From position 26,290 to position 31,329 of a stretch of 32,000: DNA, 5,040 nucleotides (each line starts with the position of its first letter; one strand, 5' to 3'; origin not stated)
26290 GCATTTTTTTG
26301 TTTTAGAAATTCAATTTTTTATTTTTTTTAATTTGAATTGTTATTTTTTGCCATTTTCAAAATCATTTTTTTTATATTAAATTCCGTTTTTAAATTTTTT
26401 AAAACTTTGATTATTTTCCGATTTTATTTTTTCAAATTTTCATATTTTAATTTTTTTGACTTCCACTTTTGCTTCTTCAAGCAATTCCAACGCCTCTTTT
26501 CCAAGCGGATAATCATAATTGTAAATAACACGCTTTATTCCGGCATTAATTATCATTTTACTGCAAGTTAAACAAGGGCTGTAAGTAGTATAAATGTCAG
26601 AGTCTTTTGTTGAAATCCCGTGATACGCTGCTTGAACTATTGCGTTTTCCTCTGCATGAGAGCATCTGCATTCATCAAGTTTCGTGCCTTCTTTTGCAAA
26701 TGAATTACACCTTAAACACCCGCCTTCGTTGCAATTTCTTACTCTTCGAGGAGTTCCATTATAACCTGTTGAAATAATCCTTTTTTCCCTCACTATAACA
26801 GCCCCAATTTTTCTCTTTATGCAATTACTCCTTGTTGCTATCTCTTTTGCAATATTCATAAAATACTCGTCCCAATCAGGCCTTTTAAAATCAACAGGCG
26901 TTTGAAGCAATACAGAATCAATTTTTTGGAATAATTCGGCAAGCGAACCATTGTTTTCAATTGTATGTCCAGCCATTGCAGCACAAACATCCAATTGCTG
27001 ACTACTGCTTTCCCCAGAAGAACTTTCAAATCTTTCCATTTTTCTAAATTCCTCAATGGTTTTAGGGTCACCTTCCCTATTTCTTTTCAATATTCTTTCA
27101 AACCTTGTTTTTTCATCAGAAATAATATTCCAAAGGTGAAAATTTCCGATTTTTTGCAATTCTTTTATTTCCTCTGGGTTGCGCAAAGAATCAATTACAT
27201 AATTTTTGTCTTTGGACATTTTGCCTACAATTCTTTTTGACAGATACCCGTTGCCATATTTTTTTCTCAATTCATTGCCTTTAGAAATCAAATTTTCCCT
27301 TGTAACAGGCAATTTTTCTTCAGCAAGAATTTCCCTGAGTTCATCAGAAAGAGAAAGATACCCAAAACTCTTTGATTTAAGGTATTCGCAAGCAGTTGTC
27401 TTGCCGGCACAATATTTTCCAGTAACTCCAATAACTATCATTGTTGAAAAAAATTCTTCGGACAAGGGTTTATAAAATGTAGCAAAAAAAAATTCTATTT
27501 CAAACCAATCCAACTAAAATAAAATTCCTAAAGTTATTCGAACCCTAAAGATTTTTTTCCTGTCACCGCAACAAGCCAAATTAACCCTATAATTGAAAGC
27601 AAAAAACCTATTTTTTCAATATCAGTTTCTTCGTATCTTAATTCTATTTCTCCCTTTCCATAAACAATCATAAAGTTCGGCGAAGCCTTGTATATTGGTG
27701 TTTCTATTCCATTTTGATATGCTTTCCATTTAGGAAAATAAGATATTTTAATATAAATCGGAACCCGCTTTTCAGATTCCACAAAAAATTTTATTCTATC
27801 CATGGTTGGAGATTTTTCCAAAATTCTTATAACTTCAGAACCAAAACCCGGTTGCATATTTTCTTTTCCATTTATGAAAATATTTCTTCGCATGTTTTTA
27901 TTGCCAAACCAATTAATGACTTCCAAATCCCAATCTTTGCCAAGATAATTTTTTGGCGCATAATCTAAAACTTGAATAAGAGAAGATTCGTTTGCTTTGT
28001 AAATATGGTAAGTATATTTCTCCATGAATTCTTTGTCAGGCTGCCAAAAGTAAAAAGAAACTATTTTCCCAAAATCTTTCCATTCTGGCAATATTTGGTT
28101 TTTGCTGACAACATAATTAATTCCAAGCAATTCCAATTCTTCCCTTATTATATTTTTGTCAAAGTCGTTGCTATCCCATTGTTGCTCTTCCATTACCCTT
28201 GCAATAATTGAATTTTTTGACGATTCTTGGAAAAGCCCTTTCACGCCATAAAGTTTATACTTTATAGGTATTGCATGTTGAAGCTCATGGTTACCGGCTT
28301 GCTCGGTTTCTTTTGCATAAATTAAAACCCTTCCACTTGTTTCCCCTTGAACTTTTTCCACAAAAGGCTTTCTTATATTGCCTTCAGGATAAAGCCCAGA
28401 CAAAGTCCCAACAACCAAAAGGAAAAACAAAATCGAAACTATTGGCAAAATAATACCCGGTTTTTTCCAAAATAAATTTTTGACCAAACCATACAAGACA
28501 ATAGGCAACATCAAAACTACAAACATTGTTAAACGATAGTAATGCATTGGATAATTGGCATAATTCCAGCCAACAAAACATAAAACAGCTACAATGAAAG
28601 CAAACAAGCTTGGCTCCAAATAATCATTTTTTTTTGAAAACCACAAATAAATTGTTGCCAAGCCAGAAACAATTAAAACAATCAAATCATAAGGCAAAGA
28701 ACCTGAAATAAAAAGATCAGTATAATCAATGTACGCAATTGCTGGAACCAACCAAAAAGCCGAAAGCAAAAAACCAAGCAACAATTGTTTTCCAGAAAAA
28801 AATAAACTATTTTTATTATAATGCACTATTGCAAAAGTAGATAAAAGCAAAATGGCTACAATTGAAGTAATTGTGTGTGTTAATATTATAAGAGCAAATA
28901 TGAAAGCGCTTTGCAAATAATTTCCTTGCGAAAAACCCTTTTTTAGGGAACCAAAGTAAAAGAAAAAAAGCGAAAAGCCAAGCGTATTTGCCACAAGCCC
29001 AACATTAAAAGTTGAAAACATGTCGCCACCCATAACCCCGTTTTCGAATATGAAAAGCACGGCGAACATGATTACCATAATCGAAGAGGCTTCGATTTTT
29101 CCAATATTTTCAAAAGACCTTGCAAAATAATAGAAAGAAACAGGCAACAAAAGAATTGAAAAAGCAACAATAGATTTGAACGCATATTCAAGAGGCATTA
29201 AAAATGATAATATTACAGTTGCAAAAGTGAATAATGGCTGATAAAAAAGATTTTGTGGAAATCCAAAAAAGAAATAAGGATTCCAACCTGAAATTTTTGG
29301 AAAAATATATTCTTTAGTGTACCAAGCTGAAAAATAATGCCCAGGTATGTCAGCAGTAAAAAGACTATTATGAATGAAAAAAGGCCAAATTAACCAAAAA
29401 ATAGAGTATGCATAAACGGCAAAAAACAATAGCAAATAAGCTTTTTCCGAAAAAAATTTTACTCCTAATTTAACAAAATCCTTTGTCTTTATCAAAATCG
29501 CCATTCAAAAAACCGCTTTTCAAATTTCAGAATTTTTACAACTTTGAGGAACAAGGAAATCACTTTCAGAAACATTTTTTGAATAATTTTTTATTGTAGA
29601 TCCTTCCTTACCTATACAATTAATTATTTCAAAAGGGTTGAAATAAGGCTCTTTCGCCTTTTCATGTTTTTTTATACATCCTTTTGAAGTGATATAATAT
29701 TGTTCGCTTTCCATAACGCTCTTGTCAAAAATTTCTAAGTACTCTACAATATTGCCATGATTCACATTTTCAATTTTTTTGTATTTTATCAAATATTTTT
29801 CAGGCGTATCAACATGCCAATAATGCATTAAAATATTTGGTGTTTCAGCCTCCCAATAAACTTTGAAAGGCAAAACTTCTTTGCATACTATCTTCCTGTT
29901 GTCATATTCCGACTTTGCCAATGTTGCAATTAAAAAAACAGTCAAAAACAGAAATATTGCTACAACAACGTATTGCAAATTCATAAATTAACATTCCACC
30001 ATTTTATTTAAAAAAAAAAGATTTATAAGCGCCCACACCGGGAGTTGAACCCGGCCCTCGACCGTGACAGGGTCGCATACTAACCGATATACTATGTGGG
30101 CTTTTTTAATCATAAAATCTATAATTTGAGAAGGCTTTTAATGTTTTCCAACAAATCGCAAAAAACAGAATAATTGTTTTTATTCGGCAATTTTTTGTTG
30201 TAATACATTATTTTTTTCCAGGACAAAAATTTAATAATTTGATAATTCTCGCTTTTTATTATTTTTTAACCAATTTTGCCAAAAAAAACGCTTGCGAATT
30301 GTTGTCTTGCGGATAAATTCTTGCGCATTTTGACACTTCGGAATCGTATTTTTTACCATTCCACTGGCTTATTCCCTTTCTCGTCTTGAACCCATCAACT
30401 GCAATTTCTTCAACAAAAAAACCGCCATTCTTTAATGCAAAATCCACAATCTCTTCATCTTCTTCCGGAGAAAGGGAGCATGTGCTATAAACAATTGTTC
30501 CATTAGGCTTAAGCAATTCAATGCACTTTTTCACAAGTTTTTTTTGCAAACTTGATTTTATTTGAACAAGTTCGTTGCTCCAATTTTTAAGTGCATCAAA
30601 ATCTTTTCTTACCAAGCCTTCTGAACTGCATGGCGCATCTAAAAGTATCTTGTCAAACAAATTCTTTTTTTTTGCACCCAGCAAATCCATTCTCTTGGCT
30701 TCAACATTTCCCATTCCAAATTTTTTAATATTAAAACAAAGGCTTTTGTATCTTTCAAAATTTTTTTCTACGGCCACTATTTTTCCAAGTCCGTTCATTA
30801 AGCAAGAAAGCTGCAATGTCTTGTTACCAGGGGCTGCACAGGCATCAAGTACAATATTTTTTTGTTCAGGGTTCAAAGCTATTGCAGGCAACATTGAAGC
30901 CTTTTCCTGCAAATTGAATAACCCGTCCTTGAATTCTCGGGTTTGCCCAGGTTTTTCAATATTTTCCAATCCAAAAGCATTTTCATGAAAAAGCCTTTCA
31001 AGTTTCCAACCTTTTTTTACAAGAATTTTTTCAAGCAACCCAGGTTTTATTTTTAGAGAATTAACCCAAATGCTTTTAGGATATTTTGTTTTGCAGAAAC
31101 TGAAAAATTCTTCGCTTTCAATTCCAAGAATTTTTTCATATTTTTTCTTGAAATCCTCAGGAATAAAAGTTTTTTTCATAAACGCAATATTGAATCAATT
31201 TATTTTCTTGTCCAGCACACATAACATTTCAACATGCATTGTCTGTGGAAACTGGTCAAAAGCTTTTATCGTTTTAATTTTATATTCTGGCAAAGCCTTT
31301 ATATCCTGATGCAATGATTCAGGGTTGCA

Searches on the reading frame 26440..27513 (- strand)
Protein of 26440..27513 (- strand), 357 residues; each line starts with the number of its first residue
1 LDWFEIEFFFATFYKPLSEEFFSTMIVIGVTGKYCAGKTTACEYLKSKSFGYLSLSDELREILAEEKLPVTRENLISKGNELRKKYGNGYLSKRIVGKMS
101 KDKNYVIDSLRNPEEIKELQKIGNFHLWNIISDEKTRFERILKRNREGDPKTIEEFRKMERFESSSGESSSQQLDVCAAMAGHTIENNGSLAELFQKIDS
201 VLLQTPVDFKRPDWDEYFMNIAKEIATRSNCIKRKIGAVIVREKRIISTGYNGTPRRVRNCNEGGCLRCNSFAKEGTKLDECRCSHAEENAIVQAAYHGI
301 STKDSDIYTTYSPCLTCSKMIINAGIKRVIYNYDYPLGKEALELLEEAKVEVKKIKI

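Call 78: search_protein_families(library=ncbifam, proteins=[window:26440-27513:-], max_evalue=0.1)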
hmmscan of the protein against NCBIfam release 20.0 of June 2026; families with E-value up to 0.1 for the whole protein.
window:26440-27513:- (357 aa): 8 families
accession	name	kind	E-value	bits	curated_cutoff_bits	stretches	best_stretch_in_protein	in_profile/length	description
NF041025.1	antiphage_deaminase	equivalog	1.8e-44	152.3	400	2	26-261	2-267/437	anti-phage dCTP deaminase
TIGR02571.1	ComEB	equivalog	1.3e-36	125.8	219.45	1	211-356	2-139/151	ComE operon protein 2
NF006226.0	PRK08356.1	equivalog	4.1e-23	82.1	189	1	25-203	5-191/195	hypothetical protein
NF008113.2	PRK10860.1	equivalog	1.4e-06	28.3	150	1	215-253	7-46/165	tRNA adenosine(34) deaminase TadA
TIGR00326.1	eubact_ribD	equivalog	1.8e-06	27.5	156.35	1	285-352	43-116/343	bifunctional diaminohydroxyphosphoribosylaminopyrimidine deaminase/5-amino-6-(5-phosphoribosylamino)uracil reductase RibD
TIGR02173.1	cyt_kin_arch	equivalog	0.00046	20.2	102.1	1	27-164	2-130/169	(d)CMP kinase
TIGR00152.1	TIGR00152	equivalog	0.015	15.1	65.55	1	27-50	1-25/188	dephospho-CoA kinase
NF008052.0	PRK10786.1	equivalog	0.05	12.3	500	0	215-252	3-43/367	bifunctional diaminohydroxyphosphoribosylaminopyrimidine deaminase/5-amino-6-(5-phosphoribosylamino)uracil reductase RibD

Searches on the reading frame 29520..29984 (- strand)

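Call 82: search_protein_families(library=pfam, proteins=[window:29520-29984:-], max_evalue=1)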
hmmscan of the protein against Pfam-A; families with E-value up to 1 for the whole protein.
window:29520-29984:- (154 aa): 3 families
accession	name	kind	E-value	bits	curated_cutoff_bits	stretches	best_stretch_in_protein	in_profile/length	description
PF13800.11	Sigma_reg_N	-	0.0045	17.7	26.3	1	3-63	13-73/91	Sigma factor regulator N-terminal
PF24626.1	SH3_Tf2-1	-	0.08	13.5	30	1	99-126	9-36/64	Tf2-1-like, SH3 domain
PF24662.1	DUF7650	-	0.089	13.3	27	1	41-105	21-83/89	Domain of unknown function (DUF7650)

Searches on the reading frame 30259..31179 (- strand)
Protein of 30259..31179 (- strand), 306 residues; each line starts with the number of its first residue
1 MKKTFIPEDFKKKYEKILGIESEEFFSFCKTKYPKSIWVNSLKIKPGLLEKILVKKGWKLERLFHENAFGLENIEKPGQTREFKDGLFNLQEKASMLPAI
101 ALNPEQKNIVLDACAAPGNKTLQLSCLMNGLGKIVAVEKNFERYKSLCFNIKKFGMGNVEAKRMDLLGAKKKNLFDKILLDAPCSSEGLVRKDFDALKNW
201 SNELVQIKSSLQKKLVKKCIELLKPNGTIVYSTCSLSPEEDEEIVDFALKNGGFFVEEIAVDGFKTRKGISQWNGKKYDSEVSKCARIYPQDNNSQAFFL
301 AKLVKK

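Call 44: find_encoding_contigs(protein=window:30259-31179:-, flank=10000, max_places=5)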
Protein window:30259-31179:- (306 aa): 3 contigs read that carry it; 2 places shown.
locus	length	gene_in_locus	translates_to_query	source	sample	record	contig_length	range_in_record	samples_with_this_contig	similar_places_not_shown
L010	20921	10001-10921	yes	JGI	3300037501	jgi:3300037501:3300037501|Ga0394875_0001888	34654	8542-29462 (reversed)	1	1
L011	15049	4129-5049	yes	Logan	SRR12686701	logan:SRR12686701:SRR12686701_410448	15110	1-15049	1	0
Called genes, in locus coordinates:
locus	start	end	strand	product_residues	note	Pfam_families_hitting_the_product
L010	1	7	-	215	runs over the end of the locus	PF03692:CxxCxxCC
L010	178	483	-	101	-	-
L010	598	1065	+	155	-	PF10869:DUF2666 (weak)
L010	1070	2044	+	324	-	PF14378:PAP2_3 (faint), PF01569:PAP2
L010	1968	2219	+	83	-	-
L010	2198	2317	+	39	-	-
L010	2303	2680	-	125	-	-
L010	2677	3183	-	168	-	PF06745:ATPase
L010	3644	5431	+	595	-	PF00999:Na_H_Exchanger, PF13302:Acetyltransf_3, PF13420:Acetyltransf_4, PF00583:Acetyltransf_1, PF13673:Acetyltransf_10, PF13508:Acetyltransf_7, PF08445:FR47 (weak)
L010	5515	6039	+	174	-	-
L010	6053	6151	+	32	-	-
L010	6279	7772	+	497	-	PF00999:Na_H_Exchanger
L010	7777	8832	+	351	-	PF05958:tRNA_U5-meth_tr (weak), PF08241:Methyltransf_11 (weak), PF09445:Methyltransf_15, PF13649:Methyltransf_25, PF13847:Methyltransf_31 (weak)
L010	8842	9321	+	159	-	-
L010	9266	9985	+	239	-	PF01555:N6_N4_Mtase (weak), PF05958:tRNA_U5-meth_tr, PF02475:TRM5-TYW2_MTfase, PF05175:MTS, PF03602:Cons_hypoth95, PF09445:Methyltransf_15, PF13847:Methyltransf_31, PF13649:Methyltransf_25, +2 more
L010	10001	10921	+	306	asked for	PF17125:Methyltr_RsmF_N, PF01189:Methyltr_RsmB-F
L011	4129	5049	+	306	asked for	PF17125:Methyltr_RsmF_N, PF01189:Methyltr_RsmB-F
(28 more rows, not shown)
